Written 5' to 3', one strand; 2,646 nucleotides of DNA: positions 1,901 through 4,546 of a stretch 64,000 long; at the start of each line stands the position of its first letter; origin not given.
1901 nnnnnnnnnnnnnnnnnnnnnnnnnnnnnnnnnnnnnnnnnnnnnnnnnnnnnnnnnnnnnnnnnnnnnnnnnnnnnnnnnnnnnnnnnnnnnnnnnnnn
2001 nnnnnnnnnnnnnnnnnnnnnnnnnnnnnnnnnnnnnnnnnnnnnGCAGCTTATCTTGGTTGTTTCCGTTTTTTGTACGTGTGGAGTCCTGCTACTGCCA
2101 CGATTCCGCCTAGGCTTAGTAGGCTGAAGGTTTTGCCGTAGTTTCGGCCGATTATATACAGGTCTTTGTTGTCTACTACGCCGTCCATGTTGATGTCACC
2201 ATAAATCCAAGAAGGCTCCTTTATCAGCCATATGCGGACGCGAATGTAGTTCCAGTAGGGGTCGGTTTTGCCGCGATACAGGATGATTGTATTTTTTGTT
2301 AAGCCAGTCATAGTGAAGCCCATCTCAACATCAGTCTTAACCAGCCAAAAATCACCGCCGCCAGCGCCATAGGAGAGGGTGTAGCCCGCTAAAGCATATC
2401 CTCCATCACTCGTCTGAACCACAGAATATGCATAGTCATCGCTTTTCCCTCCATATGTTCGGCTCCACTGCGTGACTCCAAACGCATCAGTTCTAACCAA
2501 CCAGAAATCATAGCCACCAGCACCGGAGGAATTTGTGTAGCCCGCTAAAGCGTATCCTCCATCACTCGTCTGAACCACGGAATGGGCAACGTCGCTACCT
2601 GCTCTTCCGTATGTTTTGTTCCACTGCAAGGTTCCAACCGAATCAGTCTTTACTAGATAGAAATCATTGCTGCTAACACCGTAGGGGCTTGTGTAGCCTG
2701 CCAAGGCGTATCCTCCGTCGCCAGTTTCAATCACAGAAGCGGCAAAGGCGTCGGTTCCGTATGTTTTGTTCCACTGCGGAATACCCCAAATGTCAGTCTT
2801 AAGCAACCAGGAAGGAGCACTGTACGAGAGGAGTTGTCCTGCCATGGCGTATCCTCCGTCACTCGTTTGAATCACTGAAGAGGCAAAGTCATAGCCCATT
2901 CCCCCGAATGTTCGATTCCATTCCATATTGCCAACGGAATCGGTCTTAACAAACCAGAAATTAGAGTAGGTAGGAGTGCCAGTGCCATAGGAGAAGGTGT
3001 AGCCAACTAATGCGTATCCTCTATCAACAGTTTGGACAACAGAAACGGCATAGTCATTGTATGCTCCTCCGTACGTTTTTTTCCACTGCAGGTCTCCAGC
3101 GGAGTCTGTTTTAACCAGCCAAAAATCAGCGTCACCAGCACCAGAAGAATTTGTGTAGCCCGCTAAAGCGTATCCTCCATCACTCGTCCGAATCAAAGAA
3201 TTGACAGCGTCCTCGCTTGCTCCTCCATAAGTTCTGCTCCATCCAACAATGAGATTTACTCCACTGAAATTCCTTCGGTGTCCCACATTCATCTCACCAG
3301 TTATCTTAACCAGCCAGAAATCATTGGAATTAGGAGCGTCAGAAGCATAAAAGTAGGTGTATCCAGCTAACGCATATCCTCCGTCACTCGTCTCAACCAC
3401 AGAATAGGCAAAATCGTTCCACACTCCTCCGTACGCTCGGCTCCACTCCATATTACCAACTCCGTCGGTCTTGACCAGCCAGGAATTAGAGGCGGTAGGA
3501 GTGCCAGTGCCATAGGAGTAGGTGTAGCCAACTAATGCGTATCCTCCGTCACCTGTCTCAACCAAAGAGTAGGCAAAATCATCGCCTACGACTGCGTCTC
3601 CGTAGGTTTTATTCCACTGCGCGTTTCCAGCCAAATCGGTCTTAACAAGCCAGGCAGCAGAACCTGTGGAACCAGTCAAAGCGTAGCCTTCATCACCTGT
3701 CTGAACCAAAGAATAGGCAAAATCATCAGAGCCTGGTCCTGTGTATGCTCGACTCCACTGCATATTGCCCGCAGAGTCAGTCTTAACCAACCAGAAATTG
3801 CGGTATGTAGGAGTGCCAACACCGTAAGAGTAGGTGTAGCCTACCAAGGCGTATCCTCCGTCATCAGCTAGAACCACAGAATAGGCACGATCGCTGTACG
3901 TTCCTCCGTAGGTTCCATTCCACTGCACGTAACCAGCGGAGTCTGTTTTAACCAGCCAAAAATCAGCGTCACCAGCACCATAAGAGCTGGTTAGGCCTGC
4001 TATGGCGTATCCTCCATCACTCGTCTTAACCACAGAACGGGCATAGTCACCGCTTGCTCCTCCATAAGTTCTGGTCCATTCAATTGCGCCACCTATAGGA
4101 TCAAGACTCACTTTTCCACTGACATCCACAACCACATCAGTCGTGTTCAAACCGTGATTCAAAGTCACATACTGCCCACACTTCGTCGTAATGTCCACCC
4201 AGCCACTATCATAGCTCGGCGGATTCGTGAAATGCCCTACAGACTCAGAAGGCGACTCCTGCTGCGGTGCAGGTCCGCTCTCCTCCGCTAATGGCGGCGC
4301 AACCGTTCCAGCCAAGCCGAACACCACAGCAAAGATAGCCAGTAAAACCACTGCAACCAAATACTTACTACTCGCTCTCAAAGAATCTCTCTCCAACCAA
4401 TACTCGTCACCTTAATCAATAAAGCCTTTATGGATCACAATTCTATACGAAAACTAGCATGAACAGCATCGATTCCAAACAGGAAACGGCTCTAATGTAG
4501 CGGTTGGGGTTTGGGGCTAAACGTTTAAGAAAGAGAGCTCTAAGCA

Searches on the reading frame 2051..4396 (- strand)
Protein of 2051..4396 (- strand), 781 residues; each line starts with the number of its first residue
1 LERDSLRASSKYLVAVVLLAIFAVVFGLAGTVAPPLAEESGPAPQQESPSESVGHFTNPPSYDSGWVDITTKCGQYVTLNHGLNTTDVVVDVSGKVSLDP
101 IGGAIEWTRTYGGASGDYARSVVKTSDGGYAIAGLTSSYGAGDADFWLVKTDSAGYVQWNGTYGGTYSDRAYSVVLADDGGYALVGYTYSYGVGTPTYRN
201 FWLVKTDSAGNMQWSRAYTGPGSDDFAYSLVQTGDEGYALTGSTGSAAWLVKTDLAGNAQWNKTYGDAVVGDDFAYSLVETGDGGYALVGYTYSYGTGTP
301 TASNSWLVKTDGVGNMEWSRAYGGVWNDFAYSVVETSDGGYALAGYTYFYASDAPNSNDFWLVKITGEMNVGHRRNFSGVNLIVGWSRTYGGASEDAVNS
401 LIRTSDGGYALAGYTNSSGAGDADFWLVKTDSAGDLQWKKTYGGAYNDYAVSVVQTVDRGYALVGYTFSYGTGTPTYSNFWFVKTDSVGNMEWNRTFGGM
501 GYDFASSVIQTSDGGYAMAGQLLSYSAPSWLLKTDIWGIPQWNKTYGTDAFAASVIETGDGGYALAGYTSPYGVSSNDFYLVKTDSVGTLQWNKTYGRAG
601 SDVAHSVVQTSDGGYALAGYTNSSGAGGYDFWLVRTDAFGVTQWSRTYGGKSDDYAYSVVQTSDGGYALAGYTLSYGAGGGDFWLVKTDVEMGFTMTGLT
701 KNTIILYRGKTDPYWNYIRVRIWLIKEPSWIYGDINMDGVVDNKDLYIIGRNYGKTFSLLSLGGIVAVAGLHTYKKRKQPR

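Call 9: search_protein_families(library=pfam, proteins=[window:2051-4396:-], max_evalue=0.00001)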
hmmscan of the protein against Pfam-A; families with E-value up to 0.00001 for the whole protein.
window:2051-4396:- (781 aa): 0 families

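Call 37: search_protein_families(library=ncbifam, proteins=[window:2051-4396:-], max_evalue=1)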
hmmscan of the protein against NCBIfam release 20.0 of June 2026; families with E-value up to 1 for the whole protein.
window:2051-4396:- (781 aa): 1 family
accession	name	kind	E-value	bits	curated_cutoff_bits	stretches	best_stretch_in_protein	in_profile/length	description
TIGR02608.1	delta_60_rpt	domain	1.1e-08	34.8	76.5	1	602-635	1-33/55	delta-60 repeat domain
